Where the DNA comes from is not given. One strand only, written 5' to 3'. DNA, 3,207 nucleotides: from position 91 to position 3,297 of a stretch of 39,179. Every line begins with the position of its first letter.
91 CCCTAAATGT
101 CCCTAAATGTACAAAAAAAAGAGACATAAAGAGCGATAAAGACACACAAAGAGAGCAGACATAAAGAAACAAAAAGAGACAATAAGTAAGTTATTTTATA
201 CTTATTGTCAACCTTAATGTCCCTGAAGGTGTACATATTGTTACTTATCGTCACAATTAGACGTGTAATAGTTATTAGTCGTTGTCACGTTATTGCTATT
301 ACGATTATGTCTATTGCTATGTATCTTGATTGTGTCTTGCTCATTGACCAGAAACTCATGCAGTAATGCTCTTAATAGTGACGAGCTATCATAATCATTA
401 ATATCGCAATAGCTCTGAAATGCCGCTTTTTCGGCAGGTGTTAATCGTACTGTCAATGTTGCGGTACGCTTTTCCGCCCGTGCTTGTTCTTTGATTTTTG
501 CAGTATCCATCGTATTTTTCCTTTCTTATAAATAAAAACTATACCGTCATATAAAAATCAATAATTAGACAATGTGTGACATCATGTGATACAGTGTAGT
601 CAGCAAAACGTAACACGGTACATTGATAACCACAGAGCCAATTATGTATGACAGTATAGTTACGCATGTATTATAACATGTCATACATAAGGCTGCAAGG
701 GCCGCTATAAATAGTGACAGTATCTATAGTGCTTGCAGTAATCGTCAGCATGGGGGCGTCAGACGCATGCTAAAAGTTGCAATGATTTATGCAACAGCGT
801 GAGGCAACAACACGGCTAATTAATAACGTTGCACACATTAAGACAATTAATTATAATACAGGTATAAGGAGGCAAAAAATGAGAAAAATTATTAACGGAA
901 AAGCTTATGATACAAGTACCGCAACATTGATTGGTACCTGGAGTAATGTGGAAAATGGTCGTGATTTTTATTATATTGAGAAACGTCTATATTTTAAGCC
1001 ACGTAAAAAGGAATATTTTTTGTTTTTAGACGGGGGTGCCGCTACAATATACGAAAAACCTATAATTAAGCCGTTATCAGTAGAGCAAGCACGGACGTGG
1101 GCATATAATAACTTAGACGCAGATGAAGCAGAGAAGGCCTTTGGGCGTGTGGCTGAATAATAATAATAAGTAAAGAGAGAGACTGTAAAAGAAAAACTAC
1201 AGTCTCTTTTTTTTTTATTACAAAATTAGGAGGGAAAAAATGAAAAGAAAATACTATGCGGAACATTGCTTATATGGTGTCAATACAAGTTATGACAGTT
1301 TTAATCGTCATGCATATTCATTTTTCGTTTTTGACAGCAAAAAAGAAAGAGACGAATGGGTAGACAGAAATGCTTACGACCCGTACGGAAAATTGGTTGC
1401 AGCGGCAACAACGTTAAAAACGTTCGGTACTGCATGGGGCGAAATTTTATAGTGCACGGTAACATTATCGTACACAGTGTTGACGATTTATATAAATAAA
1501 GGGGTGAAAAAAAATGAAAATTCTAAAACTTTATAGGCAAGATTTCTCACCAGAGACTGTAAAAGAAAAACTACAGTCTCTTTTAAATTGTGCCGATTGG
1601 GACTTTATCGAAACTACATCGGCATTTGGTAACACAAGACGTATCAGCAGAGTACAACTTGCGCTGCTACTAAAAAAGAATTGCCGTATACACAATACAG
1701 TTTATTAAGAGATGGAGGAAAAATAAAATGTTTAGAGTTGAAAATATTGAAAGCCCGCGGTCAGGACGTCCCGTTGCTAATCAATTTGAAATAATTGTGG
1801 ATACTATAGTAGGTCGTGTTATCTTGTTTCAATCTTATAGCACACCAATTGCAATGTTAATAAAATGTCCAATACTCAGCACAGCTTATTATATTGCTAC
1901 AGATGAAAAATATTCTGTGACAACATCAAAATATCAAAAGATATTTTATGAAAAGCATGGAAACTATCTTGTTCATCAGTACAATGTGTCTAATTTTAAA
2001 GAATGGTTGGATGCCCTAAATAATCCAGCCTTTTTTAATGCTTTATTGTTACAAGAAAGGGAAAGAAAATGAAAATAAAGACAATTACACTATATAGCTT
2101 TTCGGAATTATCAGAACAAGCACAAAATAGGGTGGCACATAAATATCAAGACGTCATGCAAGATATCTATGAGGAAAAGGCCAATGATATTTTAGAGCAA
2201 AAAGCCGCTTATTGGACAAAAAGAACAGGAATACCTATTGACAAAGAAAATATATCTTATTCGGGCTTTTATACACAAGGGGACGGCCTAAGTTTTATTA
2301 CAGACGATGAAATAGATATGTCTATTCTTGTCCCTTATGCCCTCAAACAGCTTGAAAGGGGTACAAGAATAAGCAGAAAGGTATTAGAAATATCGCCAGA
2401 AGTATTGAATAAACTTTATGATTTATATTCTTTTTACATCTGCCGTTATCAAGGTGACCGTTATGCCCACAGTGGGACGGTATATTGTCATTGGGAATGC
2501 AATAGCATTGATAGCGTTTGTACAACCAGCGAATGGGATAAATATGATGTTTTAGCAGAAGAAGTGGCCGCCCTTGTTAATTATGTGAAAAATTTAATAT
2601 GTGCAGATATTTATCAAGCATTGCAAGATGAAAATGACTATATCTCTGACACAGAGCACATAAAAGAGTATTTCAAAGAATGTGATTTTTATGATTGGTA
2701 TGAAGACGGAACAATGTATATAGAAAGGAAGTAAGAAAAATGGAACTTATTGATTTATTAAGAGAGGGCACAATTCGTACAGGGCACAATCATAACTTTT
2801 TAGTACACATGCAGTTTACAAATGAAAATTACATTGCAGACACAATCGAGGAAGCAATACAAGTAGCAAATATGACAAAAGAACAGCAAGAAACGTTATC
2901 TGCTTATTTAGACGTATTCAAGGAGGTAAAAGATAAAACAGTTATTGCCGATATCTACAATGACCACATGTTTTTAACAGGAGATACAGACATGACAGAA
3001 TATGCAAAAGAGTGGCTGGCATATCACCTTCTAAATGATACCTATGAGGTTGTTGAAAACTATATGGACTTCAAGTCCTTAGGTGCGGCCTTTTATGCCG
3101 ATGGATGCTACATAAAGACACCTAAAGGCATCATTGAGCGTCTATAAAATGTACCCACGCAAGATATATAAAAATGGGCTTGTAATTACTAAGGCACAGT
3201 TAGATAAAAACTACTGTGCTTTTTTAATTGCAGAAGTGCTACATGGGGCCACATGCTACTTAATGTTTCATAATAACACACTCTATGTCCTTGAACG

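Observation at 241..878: RHH regulator divergent from the early promoters: a candidate minimal lysogeny/early-gene switch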

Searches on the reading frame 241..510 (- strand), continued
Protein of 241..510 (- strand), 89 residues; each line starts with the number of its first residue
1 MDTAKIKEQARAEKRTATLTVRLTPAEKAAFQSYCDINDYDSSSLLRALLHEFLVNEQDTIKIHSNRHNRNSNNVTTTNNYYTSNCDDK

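Call 54: fold_search(model_id=the predicted structure, library=pdb)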
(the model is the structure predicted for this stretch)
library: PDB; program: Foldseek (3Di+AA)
matches with E <= 10: 36; with E <= 0.001: 0
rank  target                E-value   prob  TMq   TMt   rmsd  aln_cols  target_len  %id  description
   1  1p94_MODEL_1_A        1.0e+00  0.41  0.38  0.43   4.7        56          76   11  NMR Structure of ParG symmetric dimer (released 2004-01-13)
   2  6iya_F                1.5e+00  0.72  0.45  0.77   1.9        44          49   18  Structure of the DNA binding domain of antitoxin CopASO (released 2019-01-16)
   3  6gto                  1.5e+00  0.30  0.36  0.47   4.1        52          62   23  Structure of the AtaR antitoxin (released 2019-03-06)
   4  7ak7_F                1.6e+00  0.16  0.30  0.34   7.2        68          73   16  Structure of Salmonella TacT2 toxin bound to TacA2 antitoxin (released 2021-08-18)
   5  7ak7_E                1.7e+00  0.15  0.31  0.36   7.0        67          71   16  Structure of Salmonella TacT2 toxin bound to TacA2 antitoxin (released 2021-08-18)
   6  4d8j_A                2.1e+00  0.18  0.37  0.25  15.8        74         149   12  Structure of E. coli MatP-mats complex (released 2012-11-21)
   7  7ak7_D                2.7e+00  0.11  0.31  0.32   6.5        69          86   16  Structure of Salmonella TacT2 toxin bound to TacA2 antitoxin (released 2021-08-18)
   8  8c24_E                2.9e+00  0.38  0.44  0.71   2.3        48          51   14  ParDE1 toxin-antitoxin complex from Mycobacterium tuberculosis (rv1960c-rv1959c) (released 2023-12-20)
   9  7nyw_I                3.1e+00  0.16  0.35  0.25  11.3        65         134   12  Cryo-EM structure of the MukBEF-MatP-DNA head module (released 2021-07-07)
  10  5zgn_A                3.3e+00  0.21  0.41  0.51   4.5        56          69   18  The crystal structure of KacTA-DNA complex (released 2019-04-03)
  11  7ak7_C                3.3e+00  0.09  0.31  0.31   6.9        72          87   15  Structure of Salmonella TacT2 toxin bound to TacA2 antitoxin (released 2021-08-18)
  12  6kyt_Q                3.9e+00  0.13  0.31  0.37   6.9        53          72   17  The structure of the M. tb toxin MazEF-mt1 complex (released 2020-08-05)
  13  6ajm_C                3.9e+00  0.12  0.27  0.29   8.7        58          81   16  Crystal structure of apo AtaTR (released 2019-01-02)
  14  7zg6_A                4.5e+00  0.12  0.30  0.47   6.0        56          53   14  TacA1 antitoxin (released 2023-10-11)
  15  6gyg_B                4.5e+00  0.12  0.32  0.43   6.4        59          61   14  X-ray structure of the apo form of the establishement gene regulator Reg576 of the G+ plasmid p576 (released 2018-10-17)
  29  1b28_MODEL_1_A        8.6e+00  0.13  0.33  0.51   3.9        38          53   13  ARC REPRESSOR MYL MUTANT FROM SALMONELLA BACTERIOPHAGE P22 (released 1999-11-03)
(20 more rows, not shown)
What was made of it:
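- Foldseek's list is almost entirely RHH proteins (call 54). Foldseek hits include ParD, AtaR and TacA (call 54).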

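Call 81: search_solved_structures(query=A6, max_evalue=10, show_alignments=2)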
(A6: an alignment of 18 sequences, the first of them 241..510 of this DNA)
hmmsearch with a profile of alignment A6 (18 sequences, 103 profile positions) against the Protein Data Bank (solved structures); distinct sequences matched with E-value up to 10: 4.
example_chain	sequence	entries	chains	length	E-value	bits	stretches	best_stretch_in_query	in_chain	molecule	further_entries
2kel_A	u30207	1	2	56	0.0025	21.2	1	7-58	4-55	Uncharacterized protein 56B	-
9r2b_B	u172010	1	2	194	0.0067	19.8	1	42-92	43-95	de novo-designed alpha-helical barrel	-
9s1t_A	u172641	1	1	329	0.022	18.2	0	70-96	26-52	De novo designed helical barrel - 6H5L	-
9lew_A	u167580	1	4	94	0.18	15.2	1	15-49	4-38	DNA-damage-inducible protein J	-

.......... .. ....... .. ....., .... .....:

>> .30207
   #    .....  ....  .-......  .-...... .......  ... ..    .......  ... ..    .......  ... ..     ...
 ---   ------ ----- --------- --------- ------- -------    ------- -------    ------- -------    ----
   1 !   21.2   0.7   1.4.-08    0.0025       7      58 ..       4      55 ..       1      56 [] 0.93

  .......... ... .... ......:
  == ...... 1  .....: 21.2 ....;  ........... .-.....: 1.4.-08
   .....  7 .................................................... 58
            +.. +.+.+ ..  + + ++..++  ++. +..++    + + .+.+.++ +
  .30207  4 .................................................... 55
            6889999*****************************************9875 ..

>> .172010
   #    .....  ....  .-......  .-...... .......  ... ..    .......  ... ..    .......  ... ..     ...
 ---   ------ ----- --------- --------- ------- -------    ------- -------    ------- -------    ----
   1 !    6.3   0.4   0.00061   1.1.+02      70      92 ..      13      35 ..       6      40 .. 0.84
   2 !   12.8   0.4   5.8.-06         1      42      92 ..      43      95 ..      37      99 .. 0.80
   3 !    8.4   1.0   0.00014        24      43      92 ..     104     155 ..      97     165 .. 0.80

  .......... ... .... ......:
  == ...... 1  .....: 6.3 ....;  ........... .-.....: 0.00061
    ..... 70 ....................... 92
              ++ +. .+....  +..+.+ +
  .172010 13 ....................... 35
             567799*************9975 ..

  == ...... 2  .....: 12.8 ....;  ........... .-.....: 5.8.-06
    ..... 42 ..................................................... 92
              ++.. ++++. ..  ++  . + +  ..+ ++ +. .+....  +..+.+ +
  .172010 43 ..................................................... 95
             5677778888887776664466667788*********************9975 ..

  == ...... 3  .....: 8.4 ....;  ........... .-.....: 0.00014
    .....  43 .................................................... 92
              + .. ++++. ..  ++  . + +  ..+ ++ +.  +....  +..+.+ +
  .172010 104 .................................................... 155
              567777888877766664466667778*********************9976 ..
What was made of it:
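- On Ribbon-helix-helix (Arc/MetJ/CopG) superfamily: Profile hit to SvtR, E 0.0025 (call 81).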

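Call 82: search_protein_families(library=pfam, alignment_id=A6, max_evalue=0.01)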
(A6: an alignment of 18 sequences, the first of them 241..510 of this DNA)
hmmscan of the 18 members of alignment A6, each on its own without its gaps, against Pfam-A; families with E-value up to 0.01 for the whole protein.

A. member 1, window:241-510:- (89 aa): 3 families
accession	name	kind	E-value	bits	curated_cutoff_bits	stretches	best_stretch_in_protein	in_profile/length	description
PF19839.5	RHH_9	-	3e-06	27.4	23.4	1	13-57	2-46/65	Ribbon-helix-helix protein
PF19807.5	DUF6290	-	6.7e-06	26.6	27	1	17-74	2-60/72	Family of unknown function (DUF6290)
PF21983.2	NikA-like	-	0.0045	17.5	27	1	13-36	1-24/72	Mobilization protein NikA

B. families by the number of members that match (of 18 scanned): 9 families
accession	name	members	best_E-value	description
PF19807.5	DUF6290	6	6.7e-06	Family of unknown function (DUF6290)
PF19839.5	RHH_9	5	3e-06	Ribbon-helix-helix protein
PF21983.2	NikA-like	5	0.00078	Mobilization protein NikA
PF04221.18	RelB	4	0.00074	RelB antitoxin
PF23807.1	RHH_10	3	0.0028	Ribbon-helix-helix protein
PF01402.27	RHH_1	2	0.00027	Ribbon-helix-helix protein, copG family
PF00668.25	Condensation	2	0.0074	Condensation domain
PF18983.5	DUF5717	1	0.0064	Family of unknown function (DUF5717)C-terminal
PF09367.16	CpeS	1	0.0097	CpeS-like protein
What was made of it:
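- On Ribbon-helix-helix (Arc/MetJ/CopG) superfamily: Homologues hit RHH_1, RHH_10, RelB and NikA-like (call 82).
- Family members also hit RHH_1/CopG, RHH_10, RelB and NikA-like (call 82).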

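Call 92: search_dna_similar(query=window:241-510:-, collection=phages, mode=protein, max_evalue=0.01, max_rows=15)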
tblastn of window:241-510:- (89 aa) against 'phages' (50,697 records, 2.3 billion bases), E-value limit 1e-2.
No match.

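Call 111: search_protein_families(library=padloc, proteins=[window:241-510:-, L006:9656-9985:+, P0033, P0040], max_evalue=0.01)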
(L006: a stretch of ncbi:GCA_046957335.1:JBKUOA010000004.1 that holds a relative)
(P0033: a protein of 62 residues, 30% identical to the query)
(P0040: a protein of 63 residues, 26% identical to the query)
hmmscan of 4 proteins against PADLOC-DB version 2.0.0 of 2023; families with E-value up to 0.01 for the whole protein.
window:241-510:- (89 aa): 0 families

L006:9656-9985:+ (109 aa): 0 families

P0033 (62 aa): 0 families

P0040 (63 aa): 0 families
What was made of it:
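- There is no PADLOC hit (call 111).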

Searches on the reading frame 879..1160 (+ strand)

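Call 7: search_protein_families(library=phrogs, proteins=[window:879-1160:+], max_evalue=0.01)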
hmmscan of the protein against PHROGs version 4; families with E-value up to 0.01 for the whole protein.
window:879-1160:+ (93 aa): 1 family
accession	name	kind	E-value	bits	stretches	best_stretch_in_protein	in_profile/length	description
phrog_7113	-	unknown function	0.003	18.2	1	1-39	5-43/76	-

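Call 28: search_protein_families(library=pfam, proteins=[window:879-1160:+], max_evalue=0.1)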
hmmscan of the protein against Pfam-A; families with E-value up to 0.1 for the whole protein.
window:879-1160:+ (93 aa): 0 families

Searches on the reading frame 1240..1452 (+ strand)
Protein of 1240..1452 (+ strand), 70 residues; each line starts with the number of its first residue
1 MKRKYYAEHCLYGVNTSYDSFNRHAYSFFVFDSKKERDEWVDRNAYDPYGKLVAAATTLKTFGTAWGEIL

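Call 7: search_protein_families(library=phrogs, proteins=[window:1240-1452:+], max_evalue=0.01)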
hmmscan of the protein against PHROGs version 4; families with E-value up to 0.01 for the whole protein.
window:1240-1452:+ (70 aa): 1 family
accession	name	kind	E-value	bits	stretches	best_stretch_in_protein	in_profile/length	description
phrog_24286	-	unknown function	0.0005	20.9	1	15-42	13-42/62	-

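Call 28: search_protein_families(library=pfam, proteins=[window:1240-1452:+], max_evalue=0.1)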
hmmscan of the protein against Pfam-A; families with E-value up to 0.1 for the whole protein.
window:1240-1452:+ (70 aa): 1 family
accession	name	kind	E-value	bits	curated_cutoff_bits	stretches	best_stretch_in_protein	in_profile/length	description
PF20622.4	Big_15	-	0.053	13.8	27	1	18-55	38-75/82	Bacterial Ig domain (Big_16)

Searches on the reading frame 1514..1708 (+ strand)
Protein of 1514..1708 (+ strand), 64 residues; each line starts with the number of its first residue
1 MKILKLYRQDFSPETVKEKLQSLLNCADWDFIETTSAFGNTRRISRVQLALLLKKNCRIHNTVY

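Call 7: search_protein_families(library=phrogs, proteins=[window:1514-1708:+], max_evalue=0.01)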
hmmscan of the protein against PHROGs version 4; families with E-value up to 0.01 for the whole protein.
window:1514-1708:+ (64 aa): 0 families

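Call 28: search_protein_families(library=pfam, proteins=[window:1514-1708:+], max_evalue=0.1)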
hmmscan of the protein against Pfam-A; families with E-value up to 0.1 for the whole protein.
window:1514-1708:+ (64 aa): 2 families
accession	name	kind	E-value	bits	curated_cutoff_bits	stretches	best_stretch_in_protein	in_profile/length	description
PF10440.15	WIYLD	-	0.0079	16.4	27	1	10-35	19-46/61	Ubiquitin-binding WIYLD domain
PF02671.26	PAH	-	0.037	14.2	21.3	1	2-24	8-31/45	Paired amphipathic helix repeat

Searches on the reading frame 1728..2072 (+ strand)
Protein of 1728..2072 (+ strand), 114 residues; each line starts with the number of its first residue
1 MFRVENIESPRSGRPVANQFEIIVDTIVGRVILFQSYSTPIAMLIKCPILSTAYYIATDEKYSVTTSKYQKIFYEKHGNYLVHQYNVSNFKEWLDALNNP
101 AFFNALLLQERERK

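Call 7: search_protein_families(library=phrogs, proteins=[window:1728-2072:+], max_evalue=0.01)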
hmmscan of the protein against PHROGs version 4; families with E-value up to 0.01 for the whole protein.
window:1728-2072:+ (114 aa): 2 families
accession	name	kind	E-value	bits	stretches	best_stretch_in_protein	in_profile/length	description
phrog_21575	-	unknown function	4.2e-10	40.5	1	2-75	25-93/117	-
phrog_5643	-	unknown function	1.1e-05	26.1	1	29-84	18-67/79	-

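Call 28: search_protein_families(library=pfam, proteins=[window:1728-2072:+], max_evalue=0.1)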
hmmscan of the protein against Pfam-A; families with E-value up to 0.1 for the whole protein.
window:1728-2072:+ (114 aa): 1 family
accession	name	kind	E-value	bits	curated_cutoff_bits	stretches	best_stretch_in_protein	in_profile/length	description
PF15307.11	SPACA7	-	0.093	13.5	27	0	20-68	28-76/107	Sperm acrosome-associated protein 7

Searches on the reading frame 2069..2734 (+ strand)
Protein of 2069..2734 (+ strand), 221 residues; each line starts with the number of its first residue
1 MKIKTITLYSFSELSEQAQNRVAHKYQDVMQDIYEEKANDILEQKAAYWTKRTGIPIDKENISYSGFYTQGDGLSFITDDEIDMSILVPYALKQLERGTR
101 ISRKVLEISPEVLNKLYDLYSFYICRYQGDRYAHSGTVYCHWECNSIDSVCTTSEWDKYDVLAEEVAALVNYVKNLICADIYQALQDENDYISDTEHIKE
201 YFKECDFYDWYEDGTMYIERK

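Call 7: search_protein_families(library=phrogs, proteins=[window:2069-2734:+], max_evalue=0.01)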
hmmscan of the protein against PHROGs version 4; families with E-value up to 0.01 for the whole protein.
window:2069-2734:+ (221 aa): 2 families
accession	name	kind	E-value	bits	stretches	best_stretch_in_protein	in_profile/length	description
phrog_5162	-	unknown function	2.4e-18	67.4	1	1-213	2-194/201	-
phrog_10310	-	unknown function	0.00062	20.6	1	1-67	3-65/212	-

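Call 28: search_protein_families(library=pfam, proteins=[window:2069-2734:+], max_evalue=0.1)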
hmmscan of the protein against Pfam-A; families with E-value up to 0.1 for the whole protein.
window:2069-2734:+ (221 aa): 2 families
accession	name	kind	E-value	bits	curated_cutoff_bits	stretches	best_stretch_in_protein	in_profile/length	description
PF21699.3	TM1266-like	-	0.061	13.7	27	0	35-63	16-44/74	Iron-only hydrogenase system regulator, putative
PF14591.11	AF0941-like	-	0.09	13.8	22.6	0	172-204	10-42/113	AF0941-like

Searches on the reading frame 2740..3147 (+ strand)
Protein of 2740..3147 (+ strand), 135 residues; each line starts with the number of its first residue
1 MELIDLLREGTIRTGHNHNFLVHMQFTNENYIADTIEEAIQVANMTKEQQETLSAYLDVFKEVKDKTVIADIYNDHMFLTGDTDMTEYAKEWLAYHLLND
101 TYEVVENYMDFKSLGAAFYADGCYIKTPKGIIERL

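Call 7: search_protein_families(library=phrogs, proteins=[window:2740-3147:+], max_evalue=0.01)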
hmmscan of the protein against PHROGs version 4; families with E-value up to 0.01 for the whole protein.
window:2740-3147:+ (135 aa): 0 families

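Call 28: search_protein_families(library=pfam, proteins=[window:2740-3147:+], max_evalue=0.1)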
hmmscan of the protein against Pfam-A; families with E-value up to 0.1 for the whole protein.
window:2740-3147:+ (135 aa): 6 families
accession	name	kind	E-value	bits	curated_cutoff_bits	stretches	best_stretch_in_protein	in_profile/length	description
PF07275.16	ArdA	-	0.0075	17.3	27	1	34-132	62-154/155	Antirestriction protein (ArdA)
PF07607.17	DUF1570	-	0.046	14.5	22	1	44-111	51-121/129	Protein of unknown function (DUF1570)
PF21056.3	ZSWIM1-3_RNaseH-like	-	0.059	13.8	27.2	1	20-65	61-98/128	Zinc finger SWIM domain-containing protein 1/3, RNaseH-like domain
PF10615.14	DUF2470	-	0.065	14.2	22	1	42-83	5-49/77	Domain of unknown function (DUF2470)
PF03872.18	RseA_N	-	0.066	14.2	24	0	49-101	2-42/87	Anti sigma-E protein RseA, N-terminal domain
PF23431.1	BROMI_N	-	0.068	13.6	25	1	9-78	33-101/127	Broad-minded protein N-terminal domain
